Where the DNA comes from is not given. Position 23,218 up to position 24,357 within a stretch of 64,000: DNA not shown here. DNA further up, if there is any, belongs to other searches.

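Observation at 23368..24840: Highly cysteine-rich secreted protein next to a periplasmic TlpA-like thioredoxin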

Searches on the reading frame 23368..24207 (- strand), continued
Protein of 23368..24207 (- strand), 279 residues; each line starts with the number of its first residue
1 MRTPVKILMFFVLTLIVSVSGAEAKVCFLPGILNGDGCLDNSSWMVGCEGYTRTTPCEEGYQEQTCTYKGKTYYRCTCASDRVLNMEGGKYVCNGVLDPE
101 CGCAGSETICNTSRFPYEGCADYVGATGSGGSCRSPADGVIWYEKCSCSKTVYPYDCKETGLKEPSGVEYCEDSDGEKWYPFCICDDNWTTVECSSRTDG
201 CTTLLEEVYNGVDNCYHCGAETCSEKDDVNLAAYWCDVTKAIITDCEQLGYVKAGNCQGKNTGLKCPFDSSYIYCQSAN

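Call 42: find_encoding_contigs(protein=P0024, flank=6000, max_places=3)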
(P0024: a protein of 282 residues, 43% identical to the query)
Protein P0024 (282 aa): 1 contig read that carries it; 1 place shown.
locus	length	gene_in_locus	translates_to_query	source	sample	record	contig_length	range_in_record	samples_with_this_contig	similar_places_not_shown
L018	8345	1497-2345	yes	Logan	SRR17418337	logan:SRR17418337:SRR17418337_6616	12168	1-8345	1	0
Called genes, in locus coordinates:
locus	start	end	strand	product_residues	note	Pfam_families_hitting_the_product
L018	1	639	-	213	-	?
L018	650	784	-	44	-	-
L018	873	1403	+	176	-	PF00578:AhpC-TSA, PF08534:Redoxin, PF13098:Thioredoxin_2, PF13905:Thioredoxin_8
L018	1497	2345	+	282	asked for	-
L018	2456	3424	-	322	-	PF06258:Mito_fiss_Elm1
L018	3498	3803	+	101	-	-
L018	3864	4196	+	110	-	-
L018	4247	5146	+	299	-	PF00226:DnaJ, PF01556:DnaJ_C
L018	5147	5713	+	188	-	PF07081:DUF1349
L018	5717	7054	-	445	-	PF00071:Ras, PF01926:MMR_HSR1, PF02421:FeoB_N, PF00009:GTP_EFTU, PF01926:MMR_HSR1, PF02421:FeoB_N, PF04548:AIG1, PF14714:KH_dom-like, +10 more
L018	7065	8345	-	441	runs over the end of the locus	PF01011:PQQ, PF13360:PQQ_2, PF25293:Beta-prop_EMC1_N (faint), PF13570:Beta-prop_ACSF4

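Call 47: fold_search(model_id=the predicted structure, library=pdb)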
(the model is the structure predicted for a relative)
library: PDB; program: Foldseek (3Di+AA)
matches with E <= 10: 99; with E <= 0.001: 0
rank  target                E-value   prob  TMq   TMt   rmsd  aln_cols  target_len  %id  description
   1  1z1y_B                5.7e-01  0.08  0.10  0.13  14.8       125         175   16  Crystal structure of Methylated Pvs25, an ookinete protein from Plasmodium vivax (released 2005-12-06)
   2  1z3g_A                9.5e-01  0.02  0.09  0.12  23.0       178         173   18  Crystal structure of complex between Pvs25 and Fab fragment of malaria transmission blocking antibody 2A8 (released 2005-12-06)
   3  12dl_PA               1.3e+00  0.06  0.15  0.10  23.6       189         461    8  Native structure of the cytoplasmic lattice (CPL) asymmetric unit from mouse MII eggs (released 2026-04-08)
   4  6phf_E                1.3e+00  0.05  0.12  0.17  19.7       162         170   15  Pfs25 in complex with the human transmission blocking antibody 2587 (released 2019-10-02)
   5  6b0h_I                1.5e+00  0.04  0.12  0.17  17.5       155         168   15  Crystal structure of Pfs25 in complex with the transmission blocking antibody 1262 (released 2017-11-15)
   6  9ged_B                2.0e+00  0.02  0.12  0.16  18.7       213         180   14  Entamoeba histolytica Gal/GalNAc lectin heavy chain residues 808-992 (released 2026-02-11)
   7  8hbd_R                2.5e+00  0.08  0.06  0.06   3.7        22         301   27  Cryo-EM structure of IRL1620-bound ETBR-Gi complex (released 2023-03-22)
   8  8iy5_R                2.6e+00  0.11  0.07  0.06   4.9        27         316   22  ETB-Gi complex bound to endothelin-1 (released 2023-08-16)
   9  6b08_A                3.0e+00  0.02  0.10  0.15  19.7       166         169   16  Crystal structure of Pfs25 in complex with the transmission blocking antibody 1276 (released 2017-11-15)
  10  8xgr_R                3.1e+00  0.09  0.07  0.06   5.2        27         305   22  ETB-eGt complex bound to endothelin-1 (released 2024-04-03)
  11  8ezm_A                3.1e+00  0.03  0.12  0.18  17.8       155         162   15  Pfs25 in complex with transmission-reducing antibody AS01-63 (released 2023-08-16)
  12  6igl_A                3.7e+00  0.08  0.06  0.04   5.6        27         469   22  Crystal Structure of human ETB receptor in complex with IRL1620 (released 2018-11-21)
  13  4nzd_C                3.7e+00  0.01  0.08  0.09  30.8       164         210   10  Interleukin 21 receptor (released 2014-12-17)
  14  9ged_C                3.9e+00  0.01  0.12  0.15  15.0       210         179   12  Entamoeba histolytica Gal/GalNAc lectin heavy chain residues 808-992 (released 2026-02-11)
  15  5kut_C                4.7e+00  0.06  0.06  0.10   9.6        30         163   27  hMiro2 C-terminal GTPase domain, GDP-bound (released 2016-09-21)
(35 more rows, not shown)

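Call 48: search_solved_structures(query=A2, max_evalue=10)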
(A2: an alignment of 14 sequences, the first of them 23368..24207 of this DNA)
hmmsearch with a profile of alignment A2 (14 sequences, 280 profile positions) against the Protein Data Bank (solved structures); distinct sequences matched with E-value up to 10: 1.
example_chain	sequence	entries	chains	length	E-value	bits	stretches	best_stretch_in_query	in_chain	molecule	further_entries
5jjv_A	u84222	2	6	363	0.45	13.4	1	71-111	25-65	Tyrosine recombinase XerH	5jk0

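Call 50: find_encoding_contigs(protein=P0001, flank=1000, max_places=6)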
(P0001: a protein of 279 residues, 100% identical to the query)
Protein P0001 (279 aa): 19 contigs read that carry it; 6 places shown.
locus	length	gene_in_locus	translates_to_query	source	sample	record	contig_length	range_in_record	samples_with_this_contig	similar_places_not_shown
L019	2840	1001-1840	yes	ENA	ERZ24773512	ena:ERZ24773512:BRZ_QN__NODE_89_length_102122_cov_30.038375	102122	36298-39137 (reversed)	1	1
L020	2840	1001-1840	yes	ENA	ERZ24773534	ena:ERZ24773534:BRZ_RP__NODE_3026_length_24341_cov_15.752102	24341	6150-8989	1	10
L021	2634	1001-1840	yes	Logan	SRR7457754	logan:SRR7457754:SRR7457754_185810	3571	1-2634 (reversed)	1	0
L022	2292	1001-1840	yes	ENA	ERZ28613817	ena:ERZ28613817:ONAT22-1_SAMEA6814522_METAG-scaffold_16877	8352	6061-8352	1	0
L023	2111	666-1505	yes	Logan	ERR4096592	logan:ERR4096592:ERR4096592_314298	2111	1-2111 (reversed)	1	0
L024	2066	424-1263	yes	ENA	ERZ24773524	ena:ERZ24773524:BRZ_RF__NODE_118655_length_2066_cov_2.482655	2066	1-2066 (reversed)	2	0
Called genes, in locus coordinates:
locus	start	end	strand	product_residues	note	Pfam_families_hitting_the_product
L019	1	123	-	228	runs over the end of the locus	PF00092:VWA (weak)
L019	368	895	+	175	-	PF00578:AhpC-TSA, PF08534:Redoxin, PF13098:Thioredoxin_2 (weak), PF13905:Thioredoxin_8 (faint)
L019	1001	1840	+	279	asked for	-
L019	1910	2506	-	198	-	PF09335:VTT_dom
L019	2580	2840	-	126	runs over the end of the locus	-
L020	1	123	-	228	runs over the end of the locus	PF00092:VWA (weak)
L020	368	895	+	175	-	PF00578:AhpC-TSA, PF08534:Redoxin, PF13098:Thioredoxin_2 (weak), PF13905:Thioredoxin_8 (faint)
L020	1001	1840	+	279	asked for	-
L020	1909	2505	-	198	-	PF09335:VTT_dom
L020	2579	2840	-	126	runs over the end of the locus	-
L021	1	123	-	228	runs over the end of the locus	PF00092:VWA (weak)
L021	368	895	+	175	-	PF00578:AhpC-TSA, PF08534:Redoxin, PF13098:Thioredoxin_2 (weak), PF13905:Thioredoxin_8 (faint)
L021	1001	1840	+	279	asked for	-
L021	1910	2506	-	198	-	PF09335:VTT_dom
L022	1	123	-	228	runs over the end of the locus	PF00092:VWA (weak)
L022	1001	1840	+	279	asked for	-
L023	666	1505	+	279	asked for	-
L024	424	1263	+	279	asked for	-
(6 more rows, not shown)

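Call 51: predict_structure(alignment_id=A4)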
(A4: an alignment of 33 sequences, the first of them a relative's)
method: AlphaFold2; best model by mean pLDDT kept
length: 279 residues; sequences in the alignment: 33
mean_pLDDT: 82.0   pTM: 0.56
mean pLDDT of the five models: 82.0, 81.8, 81.3, 80.3, 78.8
residues with pLDDT >= 90: 130; 70-90: 79; 50-70: 59; < 50: 11
segments of 3 or more residues with pLDDT < 50: none
pLDDT, mean of each block of 10 residues (from residue 1): 60 69 53 51 64 88 91 92 85 92 94 97 96 96 98 97 96 98 95 86 92 92 62 61 66 75 79 72
secondary structure, 60 per line:
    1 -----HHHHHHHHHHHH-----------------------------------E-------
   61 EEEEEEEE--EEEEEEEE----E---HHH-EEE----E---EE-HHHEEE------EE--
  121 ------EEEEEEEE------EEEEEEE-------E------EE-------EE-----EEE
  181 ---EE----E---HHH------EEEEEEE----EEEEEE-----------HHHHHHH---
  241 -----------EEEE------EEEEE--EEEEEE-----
elements in order: H6-17 E61-68 E71-78 E91-93 E108-110 E127-134 E141-147 E178-180 E203-209 E214-219 H231-237 E252-255 E262-266 E269-274

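Call 56: list_cluster_members(proteins=[P0075, P0076, P0080, P0082, P0086, P0062, P0064, P0073, P0033, P0059])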
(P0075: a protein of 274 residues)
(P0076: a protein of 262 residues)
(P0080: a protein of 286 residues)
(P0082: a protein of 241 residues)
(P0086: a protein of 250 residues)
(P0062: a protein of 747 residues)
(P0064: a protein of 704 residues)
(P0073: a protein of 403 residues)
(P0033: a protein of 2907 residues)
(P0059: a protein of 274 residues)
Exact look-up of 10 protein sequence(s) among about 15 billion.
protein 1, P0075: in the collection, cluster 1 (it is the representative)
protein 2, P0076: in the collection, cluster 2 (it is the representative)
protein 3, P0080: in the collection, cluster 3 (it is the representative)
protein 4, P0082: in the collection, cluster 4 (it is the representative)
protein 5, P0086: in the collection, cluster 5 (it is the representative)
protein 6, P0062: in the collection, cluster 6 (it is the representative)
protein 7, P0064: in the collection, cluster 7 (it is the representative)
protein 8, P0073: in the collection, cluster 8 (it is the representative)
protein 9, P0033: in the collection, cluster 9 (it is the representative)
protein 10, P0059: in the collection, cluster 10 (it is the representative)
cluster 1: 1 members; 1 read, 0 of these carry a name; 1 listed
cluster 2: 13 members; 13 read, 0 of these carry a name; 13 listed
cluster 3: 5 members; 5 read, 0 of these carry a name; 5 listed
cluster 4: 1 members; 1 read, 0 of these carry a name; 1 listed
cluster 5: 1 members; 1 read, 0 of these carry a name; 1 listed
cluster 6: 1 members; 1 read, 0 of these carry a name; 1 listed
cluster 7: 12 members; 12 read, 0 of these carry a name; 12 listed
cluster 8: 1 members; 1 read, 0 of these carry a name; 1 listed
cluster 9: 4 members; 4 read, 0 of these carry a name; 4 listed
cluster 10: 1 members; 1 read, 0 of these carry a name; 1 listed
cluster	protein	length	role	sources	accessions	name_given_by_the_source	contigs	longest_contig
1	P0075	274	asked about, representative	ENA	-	-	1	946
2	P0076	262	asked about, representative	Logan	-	-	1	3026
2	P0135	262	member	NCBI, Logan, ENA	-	-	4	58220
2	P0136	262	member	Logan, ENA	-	-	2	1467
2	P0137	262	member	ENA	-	-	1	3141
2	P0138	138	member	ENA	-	-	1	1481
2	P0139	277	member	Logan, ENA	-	-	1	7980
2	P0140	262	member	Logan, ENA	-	-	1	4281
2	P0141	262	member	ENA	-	-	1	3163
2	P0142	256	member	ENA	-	-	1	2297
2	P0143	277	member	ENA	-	-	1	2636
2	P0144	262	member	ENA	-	-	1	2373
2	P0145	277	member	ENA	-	-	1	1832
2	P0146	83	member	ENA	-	-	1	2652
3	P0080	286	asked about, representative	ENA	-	-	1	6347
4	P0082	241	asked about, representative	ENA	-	-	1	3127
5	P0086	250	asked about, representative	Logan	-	-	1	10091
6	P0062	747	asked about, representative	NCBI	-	-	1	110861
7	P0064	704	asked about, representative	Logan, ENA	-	-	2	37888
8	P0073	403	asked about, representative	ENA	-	-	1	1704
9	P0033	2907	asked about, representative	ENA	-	-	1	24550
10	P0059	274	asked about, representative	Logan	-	-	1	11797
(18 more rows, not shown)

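Call 57: find_encoding_contigs(protein=P0064, flank=5000, max_places=2)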
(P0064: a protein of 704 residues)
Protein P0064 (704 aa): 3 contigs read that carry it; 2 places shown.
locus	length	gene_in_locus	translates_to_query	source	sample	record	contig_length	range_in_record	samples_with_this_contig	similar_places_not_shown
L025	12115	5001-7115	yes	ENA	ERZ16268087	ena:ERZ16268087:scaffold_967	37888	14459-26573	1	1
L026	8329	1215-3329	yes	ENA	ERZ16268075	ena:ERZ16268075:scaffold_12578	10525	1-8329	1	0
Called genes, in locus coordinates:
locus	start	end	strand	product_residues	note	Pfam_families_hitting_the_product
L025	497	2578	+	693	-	-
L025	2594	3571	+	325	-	PF01207:Dus, PF00977:His_biosynth (weak), PF04131:NanE (weak)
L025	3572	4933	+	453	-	PF01488:Shikimate_DH (faint), PF02254:TrkA_N, PF03435:Sacchrp_dh_NADP (faint), PF13241:NAD_binding_7 (faint), PF02254:TrkA_N, PF02080:TrkA_C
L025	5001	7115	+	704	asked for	-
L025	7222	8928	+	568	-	PF00884:Sulfatase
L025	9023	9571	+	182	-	PF02870:Methyltransf_1N, PF01035:DNA_binding_1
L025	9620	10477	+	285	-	-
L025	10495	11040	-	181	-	PF13527:Acetyltransf_9, PF00583:Acetyltransf_1, PF13673:Acetyltransf_10 (weak), PF13508:Acetyltransf_7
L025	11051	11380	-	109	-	PF01638:HxlR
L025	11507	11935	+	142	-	PF00190:Cupin_1 (weak), PF05899:Cupin_3, PF07883:Cupin_2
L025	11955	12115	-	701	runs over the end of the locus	PF02922:CBM_48, PF00128:Alpha-amylase, PF21331:Isoamylase_C (weak)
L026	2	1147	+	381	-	?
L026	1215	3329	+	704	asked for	-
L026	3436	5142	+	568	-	PF00884:Sulfatase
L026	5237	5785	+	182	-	PF02870:Methyltransf_1N, PF01035:DNA_binding_1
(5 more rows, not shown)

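Call 58: find_encoding_contigs(protein=P0059, flank=5000, max_places=2)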
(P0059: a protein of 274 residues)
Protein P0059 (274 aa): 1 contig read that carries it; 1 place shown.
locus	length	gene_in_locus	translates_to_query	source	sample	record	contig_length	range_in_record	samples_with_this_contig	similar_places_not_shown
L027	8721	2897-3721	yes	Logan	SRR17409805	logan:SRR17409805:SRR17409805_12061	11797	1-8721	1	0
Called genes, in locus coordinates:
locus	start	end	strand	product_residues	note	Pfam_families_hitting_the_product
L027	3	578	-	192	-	?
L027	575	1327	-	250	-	PF13672:PP2C_2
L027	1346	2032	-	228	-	PF00092:VWA (weak)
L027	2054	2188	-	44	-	-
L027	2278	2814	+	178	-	PF00578:AhpC-TSA, PF08534:Redoxin, PF13098:Thioredoxin_2, PF13905:Thioredoxin_8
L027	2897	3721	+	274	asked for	-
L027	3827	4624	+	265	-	PF25084:LbH_EIF2B (faint), PF25087:GMPPB_C (faint), PF00132:Hexapep (weak), PF13720:Acetyltransf_11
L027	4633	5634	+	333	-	PF00730:HhH-GPD, PF14815:NUDIX_4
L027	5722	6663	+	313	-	PF01145:Band_7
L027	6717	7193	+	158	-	-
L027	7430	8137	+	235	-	-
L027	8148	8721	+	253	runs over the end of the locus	-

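Call 87: search_protein_families(library=padloc, proteins=[window:23368-24207:-], max_evalue=0.001)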
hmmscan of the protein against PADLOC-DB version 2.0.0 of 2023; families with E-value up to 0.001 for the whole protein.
window:23368-24207:- (279 aa): 0 families
